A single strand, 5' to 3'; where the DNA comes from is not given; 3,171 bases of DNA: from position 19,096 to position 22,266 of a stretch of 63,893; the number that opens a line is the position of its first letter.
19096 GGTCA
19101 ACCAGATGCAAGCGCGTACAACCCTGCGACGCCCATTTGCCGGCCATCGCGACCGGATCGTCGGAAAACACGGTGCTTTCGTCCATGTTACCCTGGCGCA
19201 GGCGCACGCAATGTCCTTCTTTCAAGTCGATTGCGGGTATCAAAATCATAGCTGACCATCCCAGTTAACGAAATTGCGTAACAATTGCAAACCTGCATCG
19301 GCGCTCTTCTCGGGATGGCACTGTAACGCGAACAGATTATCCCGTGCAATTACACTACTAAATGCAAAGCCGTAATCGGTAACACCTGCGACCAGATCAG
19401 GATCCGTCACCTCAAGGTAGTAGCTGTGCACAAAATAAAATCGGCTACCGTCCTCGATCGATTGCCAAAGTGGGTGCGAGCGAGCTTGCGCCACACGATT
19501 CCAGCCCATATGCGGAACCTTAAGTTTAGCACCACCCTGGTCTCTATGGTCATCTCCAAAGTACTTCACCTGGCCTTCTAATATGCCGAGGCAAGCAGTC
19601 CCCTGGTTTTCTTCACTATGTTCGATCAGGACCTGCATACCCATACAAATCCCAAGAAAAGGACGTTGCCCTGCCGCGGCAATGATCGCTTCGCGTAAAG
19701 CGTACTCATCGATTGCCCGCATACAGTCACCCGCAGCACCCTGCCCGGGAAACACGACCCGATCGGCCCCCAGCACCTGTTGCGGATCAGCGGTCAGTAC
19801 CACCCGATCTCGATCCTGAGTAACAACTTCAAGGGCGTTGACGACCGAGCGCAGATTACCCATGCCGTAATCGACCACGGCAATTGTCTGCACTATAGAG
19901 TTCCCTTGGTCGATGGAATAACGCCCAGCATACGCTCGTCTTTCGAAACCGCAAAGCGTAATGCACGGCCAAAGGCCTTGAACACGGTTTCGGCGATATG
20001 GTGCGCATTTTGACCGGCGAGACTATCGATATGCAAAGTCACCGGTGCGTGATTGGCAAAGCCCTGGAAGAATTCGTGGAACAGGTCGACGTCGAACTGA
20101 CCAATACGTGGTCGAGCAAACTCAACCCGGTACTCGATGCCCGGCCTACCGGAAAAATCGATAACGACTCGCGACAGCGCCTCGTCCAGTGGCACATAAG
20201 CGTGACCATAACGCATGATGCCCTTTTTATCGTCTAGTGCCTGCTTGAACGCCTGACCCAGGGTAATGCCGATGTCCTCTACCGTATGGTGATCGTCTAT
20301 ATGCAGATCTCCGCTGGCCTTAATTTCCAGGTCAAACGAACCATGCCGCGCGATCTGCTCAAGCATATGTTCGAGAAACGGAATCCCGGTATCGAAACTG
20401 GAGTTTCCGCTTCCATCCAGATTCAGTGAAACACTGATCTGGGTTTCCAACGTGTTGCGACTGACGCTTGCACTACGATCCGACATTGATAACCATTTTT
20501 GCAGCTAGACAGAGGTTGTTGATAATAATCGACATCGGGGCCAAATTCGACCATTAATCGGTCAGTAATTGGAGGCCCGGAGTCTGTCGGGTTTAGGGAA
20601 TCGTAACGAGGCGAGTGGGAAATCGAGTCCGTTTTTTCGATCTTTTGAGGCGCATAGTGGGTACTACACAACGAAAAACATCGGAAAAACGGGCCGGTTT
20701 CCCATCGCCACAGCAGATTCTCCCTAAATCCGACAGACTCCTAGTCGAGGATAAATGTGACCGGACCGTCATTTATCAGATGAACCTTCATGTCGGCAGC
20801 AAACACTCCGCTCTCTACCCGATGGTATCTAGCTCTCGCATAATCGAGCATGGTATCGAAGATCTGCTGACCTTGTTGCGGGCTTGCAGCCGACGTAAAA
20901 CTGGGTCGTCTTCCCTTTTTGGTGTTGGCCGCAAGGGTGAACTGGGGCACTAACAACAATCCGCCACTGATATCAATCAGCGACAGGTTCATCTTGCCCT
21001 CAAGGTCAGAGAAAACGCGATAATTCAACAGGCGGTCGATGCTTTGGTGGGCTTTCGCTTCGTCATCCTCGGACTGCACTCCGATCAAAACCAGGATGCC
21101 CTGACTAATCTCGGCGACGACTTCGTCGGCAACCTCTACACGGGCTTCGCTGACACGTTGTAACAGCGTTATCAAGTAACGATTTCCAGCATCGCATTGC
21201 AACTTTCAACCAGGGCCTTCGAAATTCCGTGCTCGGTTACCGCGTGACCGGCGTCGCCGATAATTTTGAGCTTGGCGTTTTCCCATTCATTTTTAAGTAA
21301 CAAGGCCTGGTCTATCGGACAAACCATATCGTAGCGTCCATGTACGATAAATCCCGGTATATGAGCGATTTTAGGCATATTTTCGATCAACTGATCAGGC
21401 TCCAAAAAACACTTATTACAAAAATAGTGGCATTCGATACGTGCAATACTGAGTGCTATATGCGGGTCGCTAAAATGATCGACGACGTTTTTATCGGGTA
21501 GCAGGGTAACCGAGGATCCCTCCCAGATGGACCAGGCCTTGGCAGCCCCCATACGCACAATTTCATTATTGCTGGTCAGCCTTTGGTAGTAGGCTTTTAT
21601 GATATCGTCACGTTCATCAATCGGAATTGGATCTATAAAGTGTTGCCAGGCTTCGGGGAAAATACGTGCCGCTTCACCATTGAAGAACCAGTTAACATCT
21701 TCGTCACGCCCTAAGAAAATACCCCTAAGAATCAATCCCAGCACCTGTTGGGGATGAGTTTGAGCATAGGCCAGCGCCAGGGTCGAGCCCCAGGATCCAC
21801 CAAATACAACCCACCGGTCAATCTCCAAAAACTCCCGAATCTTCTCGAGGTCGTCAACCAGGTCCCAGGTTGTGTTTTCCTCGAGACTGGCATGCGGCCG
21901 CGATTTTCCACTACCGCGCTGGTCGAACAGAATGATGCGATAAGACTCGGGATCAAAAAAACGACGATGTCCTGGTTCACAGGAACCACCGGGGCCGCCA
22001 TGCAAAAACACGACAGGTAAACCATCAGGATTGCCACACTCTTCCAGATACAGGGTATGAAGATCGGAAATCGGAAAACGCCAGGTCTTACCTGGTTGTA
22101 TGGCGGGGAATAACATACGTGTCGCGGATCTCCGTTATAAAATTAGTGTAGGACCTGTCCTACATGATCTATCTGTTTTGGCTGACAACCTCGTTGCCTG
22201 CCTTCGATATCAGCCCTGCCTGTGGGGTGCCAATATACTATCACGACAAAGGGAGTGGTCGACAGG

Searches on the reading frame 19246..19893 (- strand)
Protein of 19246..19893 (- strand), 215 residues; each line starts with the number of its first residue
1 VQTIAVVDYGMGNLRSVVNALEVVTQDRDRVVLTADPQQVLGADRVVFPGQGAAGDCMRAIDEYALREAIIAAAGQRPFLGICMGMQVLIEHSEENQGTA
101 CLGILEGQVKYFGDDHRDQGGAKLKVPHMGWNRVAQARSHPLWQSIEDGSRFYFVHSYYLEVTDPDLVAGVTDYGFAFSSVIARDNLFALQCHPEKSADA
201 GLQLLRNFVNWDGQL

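Call 8: search_protein_families(library=ncbifam, proteins=[window:19246-19893:-])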
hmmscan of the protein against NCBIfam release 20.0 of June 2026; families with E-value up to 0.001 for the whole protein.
window:19246-19893:- (215 aa): 10 families
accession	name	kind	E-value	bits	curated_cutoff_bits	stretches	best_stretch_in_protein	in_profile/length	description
TIGR01855.1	IMP_synth_hisH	equivalog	2.3e-61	207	105.4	1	4-210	1-197/198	imidazole glycerol phosphate synthase subunit HisH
NF010608.0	PRK14004.1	equivalog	3.2e-42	144.6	216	1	4-210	2-208/210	imidazole glycerol phosphate synthase subunit HisH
TIGR01737.1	FGAM_synth_I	equivalog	2e-07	30.6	177.8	1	5-92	4-94/228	phosphoribosylformylglycinamidine synthase I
NF002957.0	PRK03619.1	equivalog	1.7e-06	27.6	212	1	4-92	3-95/222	phosphoribosylformylglycinamidine synthase subunit PurQ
NF001975.0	PRK00758.1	equivalog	2e-06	27.5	198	0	3-94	3-86/185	GMP synthase subunit A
NF001989.1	PRK00784.1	equivalog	2e-05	23.4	273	1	29-106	273-356/480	cobyric acid synthase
TIGR00566.1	trpG_papA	subfamily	8e-05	22.5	121.05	0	45-90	48-88/192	glutamine amidotransferase of anthranilate synthase or aminodeoxychorismate synthase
NF000848.1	PRK00074.1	equivalog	0.00011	21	400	1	74-209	68-184/512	glutamine-hydrolyzing GMP synthase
TIGR00888.1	guaA_Nterm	equivalog_domain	0.00034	20.1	172.15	0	76-92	70-86/188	glutamine-hydrolyzing GMP synthase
NF004169.0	PRK05637.1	equivalog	0.00056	19.6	332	0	65-95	63-93/210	anthranilate synthase component II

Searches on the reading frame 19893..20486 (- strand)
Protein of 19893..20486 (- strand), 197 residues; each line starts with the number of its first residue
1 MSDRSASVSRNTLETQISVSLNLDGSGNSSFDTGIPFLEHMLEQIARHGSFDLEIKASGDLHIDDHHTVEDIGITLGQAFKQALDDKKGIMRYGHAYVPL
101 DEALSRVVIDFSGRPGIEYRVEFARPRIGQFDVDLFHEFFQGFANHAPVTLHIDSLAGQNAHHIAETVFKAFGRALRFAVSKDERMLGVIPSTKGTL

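Call 8: search_protein_families(library=ncbifam, proteins=[window:19893-20486:-])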
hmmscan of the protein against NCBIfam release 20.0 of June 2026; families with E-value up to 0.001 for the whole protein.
window:19893-20486:- (197 aa): 13 families
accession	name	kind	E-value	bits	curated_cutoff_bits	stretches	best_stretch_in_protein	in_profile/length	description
NF002106.0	PRK00951.1-1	equivalog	1.8e-107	357.4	283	1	2-197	2-197/197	imidazoleglycerol-phosphate dehydratase HisB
NF002109.0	PRK00951.1-5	equivalog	6.4e-87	290.4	278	1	4-197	3-196/196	imidazoleglycerol-phosphate dehydratase HisB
NF002108.0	PRK00951.1-3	equivalog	2.9e-83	278.6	328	1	3-197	9-203/205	imidazoleglycerol-phosphate dehydratase HisB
NF002115.0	PRK00951.2-5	equivalog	3.8e-81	271.5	289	1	3-197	2-195/195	imidazoleglycerol-phosphate dehydratase HisB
NF002111.0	PRK00951.2-1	equivalog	2.2e-80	268.8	231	1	2-197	2-194/194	imidazoleglycerol-phosphate dehydratase HisB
NF002116.0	PRK00951.2-6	equivalog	5.4e-79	264.7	269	1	1-197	1-197/197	imidazoleglycerol-phosphate dehydratase HisB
NF003937.0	PRK05446.1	equivalog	6.5e-73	245.8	443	1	2-197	165-355/355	bifunctional histidinol-phosphatase/imidazoleglycerol-phosphate dehydratase HisB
NF002112.0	PRK00951.2-2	equivalog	9.5e-73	244.1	315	1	4-197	2-194/194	imidazoleglycerol-phosphate dehydratase HisB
NF002107.0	PRK00951.1-2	equivalog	2.2e-72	242.8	267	1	4-197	2-194/194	imidazoleglycerol-phosphate dehydratase HisB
NF002110.2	PRK00951.1-6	equivalog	1.3e-71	240.5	266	1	4-197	1-199/199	imidazoleglycerol-phosphate dehydratase HisB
NF002114.0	PRK00951.2-4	equivalog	1.2e-69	233.8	189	1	7-197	3-190/190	imidazoleglycerol-phosphate dehydratase HisB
NF002113.0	PRK00951.2-3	equivalog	5.6e-57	192.7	288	1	5-196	3-189/190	imidazoleglycerol-phosphate dehydratase HisB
NF010121.0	PRK13598.1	equivalog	1.2e-49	168.7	295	1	4-196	3-192/193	imidazoleglycerol-phosphate dehydratase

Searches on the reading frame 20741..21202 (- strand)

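Call 8: search_protein_families(library=ncbifam, proteins=[window:20741-21202:-])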
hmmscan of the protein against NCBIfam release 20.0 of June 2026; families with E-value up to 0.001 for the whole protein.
window:20741-21202:- (153 aa): 1 family
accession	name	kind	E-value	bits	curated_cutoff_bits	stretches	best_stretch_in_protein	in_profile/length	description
TIGR00256.1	TIGR00256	equivalog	1.2e-50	171.8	101.5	1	11-153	2-144/146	D-aminoacyl-tRNA deacylase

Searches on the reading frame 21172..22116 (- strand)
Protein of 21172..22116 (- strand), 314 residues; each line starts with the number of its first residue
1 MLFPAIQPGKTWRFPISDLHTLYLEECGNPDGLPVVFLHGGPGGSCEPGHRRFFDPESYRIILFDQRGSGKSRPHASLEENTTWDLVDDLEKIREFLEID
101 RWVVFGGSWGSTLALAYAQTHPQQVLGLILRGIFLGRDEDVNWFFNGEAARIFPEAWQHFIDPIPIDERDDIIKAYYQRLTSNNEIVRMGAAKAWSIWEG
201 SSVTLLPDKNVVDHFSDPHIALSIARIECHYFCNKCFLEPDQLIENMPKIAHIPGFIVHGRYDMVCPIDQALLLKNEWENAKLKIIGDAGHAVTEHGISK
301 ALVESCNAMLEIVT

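Call 8: search_protein_families(library=ncbifam, proteins=[window:21172-22116:-])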
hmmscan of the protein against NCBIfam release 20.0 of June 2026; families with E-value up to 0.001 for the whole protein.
window:21172-22116:- (314 aa): 22 families
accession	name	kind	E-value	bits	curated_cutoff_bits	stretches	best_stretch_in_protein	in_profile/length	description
TIGR01249.1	pro_imino_pep_1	equivalog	5.3e-125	416.6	259.75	1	14-309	9-306/307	prolyl aminopeptidase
TIGR01250.1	pro_imino_pep_2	subfamily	1.8e-21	77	167.65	1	21-135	14-131/288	proline iminopeptidase-family hydrolase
NF045948.1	ProImpepThrmp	equivalog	4.4e-15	55.9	500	1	29-131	21-126/291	proline iminopeptidase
NF045632.1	hydroxlase_HsaD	equivalog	5.6e-15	55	400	1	10-132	12-136/290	4,5:9,10-diseco-3-hydroxy-5,9,17-trioxoandrosta-1(10),2-diene-4-oate hydrolase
NF045945.1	ProImpepLactob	equivalog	6.5e-13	48.8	400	1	28-131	23-129/293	proline iminopeptidase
TIGR03611.1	RutD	equivalog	2e-10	40.5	238.5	1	34-130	14-110/258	pyrimidine utilization protein D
TIGR02427.1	protocat_pcaD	equivalog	1.7e-09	37.5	255.85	1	58-130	39-109/251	3-oxoadipate enol-lactonase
NF051488.1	bifunc_PcaDC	exception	2e-09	37.1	390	1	58-130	38-108/375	bifunctional 3-oxoadipate enol-lactonase/4-carboxymuconolactone decarboxylase PcaDC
NF052610.1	macro_16_ester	equivalog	5.2e-09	35.8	420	1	232-296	203-267/281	alpha/beta fold macrolide esterase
TIGR03695.1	menH_SHCHC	equivalog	8.5e-09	35.2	208.55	1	34-136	4-107/252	2-succinyl-6-hydroxy-2,4-cyclohexadiene-1-carboxylate synthase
NF050089.1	i_nPHAscl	equivalog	1.1e-08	34.6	300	1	57-130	43-114/288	intracellular short-chain-length polyhydroxyalkanoate depolymerase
NF053684.1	esterase_mleBCA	exception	1.5e-08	34.2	570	0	232-294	204-266/281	BCA family alpha/beta fold macrolide esterase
NF002938.0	PRK03592.1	equivalog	4.4e-08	32.8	241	1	13-130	14-126/298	haloalkane dehalogenase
TIGR03343.1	biphenyl_bphD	equivalog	5e-08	32.5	462.15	1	22-132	22-133/282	2-hydroxy-6-oxo-6-phenylhexa-2,4-dienoate hydrolase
NF011457.0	PRK14875.1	equivalog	2.4e-07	30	307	1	25-130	125-228/372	acetoin dehydrogenase dihydrolipoyllysine-residue acetyltransferase subunit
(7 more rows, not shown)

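Call 9: find_related_loci(query=window:21172-22116:-, collection=genome_contigs, flank=3000)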
Query window:21172-22116:- (314 aa) in genome_contigs; peptide patterns used: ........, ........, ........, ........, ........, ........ (x = any residue, [..] = any of these).
600 stretches matched a pattern (row limit reached: there are more); 588 encode a relative of the query (tblastn E <= 1e-3); the best 80 are kept; 80 distinct loci.
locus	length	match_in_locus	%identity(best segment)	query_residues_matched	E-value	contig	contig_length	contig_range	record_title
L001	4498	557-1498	89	1-314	0e+0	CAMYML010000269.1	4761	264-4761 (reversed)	MAG: uncultured Gammaproteobacteria bacterium isolate FO_M_Gamma_012 genome assembly, contig: scaffold_16986, whole geno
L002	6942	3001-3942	88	1-314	0e+0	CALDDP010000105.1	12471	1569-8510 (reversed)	MAG: uncultured Gammaproteobacteria bacterium isolate N1_Bin_MAXBIN__089_1 genome assembly, contig: c_000000670048, whol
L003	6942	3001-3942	86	1-314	0e+0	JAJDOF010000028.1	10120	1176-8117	MAG: Gammaproteobacteria bacterium isolate MASabin.5 k141_681500, whole genome shotgun sequence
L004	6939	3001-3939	86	1-313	0e+0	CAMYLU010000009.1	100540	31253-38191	MAG: uncultured Gammaproteobacteria bacterium isolate FCS_Gamma_010 genome assembly, contig: scaffold_16, whole genome s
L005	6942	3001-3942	85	1-314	0e+0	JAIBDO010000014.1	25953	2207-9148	MAG: Gammaproteobacteria bacterium isolate bin.75 k141_1795316_length_25953_cov_35.6432, whole genome shotgun sequence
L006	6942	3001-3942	86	1-314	0e+0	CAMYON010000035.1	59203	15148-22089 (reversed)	MAG: uncultured Gammaproteobacteria bacterium isolate FCS_Gamma_011 genome assembly, contig: scaffold_382, whole genome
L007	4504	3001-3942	87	1-314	0e+0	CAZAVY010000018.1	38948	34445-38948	MAG TPA_asm: uncultured Gammaproteobacteria bacterium isolate binchicken_co24_146 genome assembly, contig: NODE_262_leng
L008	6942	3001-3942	80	1-314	2e-179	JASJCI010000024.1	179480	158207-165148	MAG: Gammaproteobacteria bacterium isolate MO_140.B7 MO_140.c_176, whole genome shotgun sequence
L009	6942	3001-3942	76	1-314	1e-169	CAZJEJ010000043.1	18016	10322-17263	MAG TPA_asm: uncultured Gammaproteobacteria bacterium isolate binchicken_co121_47 genome assembly, contig: NODE_1936_len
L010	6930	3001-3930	71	1-310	8e-159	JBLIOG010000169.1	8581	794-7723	MAG: Gammaproteobacteria bacterium isolate 3300053785_167 Ga0535658_0025295, whole genome shotgun sequence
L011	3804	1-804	85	47-314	5e-160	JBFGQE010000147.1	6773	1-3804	MAG: Gammaproteobacteria bacterium isolate Mix_sand04.2021.02.G.34 k141_729687_length_6773_cov_10.4398, whole genome sho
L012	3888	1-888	74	19-314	2e-157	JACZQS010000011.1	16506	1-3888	MAG: Proteobacteria bacterium isolate B24D1T1 B24D1T1_NODE829, whole genome shotgun sequence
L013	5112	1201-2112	63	2-305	1e-136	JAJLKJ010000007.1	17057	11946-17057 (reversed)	MAG: Gammaproteobacteria bacterium isolate PE-1-81 k141_876222, whole genome shotgun sequence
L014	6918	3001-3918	61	2-307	7e-134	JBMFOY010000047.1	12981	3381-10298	MAG: Halothiobacillaceae bacterium isolate KM4338-49 NODE_2719_length_12981_cov_6.359817, whole genome shotgun sequence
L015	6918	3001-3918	61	2-307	2e-133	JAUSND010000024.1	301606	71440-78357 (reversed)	MAG: Moraxellaceae bacterium isolate E19_metabat.bin.132_sub E19_k141_85035, whole genome shotgun sequence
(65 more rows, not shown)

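Call 59: find_encoding_contigs(protein=window:21172-22116:-, flank=2000, max_places=4)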
Protein window:21172-22116:- (314 aa): no gene with exactly this product is on record in the collection.
